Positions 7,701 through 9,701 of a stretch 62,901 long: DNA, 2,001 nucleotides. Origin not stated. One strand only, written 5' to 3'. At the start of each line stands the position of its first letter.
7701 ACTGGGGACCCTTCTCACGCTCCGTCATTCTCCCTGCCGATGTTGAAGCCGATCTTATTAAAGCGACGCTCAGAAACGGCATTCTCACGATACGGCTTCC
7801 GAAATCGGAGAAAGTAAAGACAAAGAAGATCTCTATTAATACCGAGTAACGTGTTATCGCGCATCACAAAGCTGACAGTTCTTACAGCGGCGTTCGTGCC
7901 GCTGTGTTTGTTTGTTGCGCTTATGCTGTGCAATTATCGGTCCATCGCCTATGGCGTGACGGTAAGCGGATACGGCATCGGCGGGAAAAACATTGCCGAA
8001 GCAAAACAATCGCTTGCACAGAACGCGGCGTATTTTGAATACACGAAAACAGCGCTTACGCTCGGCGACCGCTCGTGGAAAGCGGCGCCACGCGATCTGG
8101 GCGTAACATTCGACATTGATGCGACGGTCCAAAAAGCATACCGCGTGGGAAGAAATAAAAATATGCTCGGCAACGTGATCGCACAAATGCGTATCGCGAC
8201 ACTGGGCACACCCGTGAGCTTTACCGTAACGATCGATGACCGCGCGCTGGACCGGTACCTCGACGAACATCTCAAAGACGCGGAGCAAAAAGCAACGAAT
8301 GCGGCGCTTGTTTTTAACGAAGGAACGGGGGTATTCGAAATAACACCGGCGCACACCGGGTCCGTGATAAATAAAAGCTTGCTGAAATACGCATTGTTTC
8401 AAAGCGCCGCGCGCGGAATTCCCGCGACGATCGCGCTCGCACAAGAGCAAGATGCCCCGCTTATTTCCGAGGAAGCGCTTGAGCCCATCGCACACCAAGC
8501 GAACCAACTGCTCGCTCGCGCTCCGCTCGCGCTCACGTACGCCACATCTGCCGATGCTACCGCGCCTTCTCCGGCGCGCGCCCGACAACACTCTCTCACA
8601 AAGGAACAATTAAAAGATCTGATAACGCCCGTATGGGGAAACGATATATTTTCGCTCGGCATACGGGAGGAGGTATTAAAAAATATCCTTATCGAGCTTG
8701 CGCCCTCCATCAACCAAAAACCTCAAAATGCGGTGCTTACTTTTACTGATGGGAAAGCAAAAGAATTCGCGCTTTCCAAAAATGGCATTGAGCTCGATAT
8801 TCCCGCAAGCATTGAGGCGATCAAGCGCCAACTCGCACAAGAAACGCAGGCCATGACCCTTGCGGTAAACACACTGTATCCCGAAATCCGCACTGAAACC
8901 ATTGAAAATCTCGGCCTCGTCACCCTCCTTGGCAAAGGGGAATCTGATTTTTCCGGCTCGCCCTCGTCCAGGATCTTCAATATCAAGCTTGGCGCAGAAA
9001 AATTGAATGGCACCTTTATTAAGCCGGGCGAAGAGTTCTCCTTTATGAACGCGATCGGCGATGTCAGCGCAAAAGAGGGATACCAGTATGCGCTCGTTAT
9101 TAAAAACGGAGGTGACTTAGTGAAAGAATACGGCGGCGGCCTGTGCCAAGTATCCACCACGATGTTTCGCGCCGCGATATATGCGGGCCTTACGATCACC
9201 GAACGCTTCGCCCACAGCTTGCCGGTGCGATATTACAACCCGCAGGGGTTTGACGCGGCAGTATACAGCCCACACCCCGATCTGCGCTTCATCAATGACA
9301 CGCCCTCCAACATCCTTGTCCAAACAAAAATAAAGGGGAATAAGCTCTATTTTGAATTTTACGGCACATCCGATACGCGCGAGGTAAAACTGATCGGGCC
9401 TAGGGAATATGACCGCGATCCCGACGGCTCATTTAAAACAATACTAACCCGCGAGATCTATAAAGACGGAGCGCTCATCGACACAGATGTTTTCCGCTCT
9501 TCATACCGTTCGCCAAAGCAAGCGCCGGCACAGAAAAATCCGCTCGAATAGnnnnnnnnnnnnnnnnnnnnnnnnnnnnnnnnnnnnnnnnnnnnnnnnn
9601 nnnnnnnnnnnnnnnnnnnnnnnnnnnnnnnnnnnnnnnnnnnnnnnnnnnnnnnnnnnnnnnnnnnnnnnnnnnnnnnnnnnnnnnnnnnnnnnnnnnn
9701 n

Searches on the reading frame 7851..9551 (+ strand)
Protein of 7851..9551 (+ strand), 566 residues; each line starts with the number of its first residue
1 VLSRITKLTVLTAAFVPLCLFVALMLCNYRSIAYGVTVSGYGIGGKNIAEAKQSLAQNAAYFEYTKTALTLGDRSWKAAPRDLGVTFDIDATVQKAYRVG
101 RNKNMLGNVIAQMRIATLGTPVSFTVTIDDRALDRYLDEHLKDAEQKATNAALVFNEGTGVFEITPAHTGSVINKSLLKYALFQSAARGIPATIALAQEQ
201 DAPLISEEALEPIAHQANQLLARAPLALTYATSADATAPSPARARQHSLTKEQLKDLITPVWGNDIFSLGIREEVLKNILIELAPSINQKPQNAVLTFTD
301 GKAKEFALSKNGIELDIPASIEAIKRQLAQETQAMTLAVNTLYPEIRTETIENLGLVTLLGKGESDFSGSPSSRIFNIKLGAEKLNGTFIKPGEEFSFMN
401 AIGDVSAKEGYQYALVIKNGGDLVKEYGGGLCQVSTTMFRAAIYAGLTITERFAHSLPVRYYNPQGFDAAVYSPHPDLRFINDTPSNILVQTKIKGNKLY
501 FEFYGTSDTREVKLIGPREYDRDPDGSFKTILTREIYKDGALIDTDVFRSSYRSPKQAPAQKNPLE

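Call 87: search_protein_families(library=pfam, max_evalue=0.0001, proteins=[window:7851-9551:+])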
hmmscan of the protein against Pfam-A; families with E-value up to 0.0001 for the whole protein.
window:7851-9551:+ (566 aa): 2 families
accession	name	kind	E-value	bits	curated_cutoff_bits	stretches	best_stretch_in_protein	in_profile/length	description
PF04294.18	VanW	-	5.8e-44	149.2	27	1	374-504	2-130/130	VanW like protein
PF12229.13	PG_binding_4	-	8.9e-25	87.6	22.1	2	76-194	1-116/117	Putative peptidoglycan binding domain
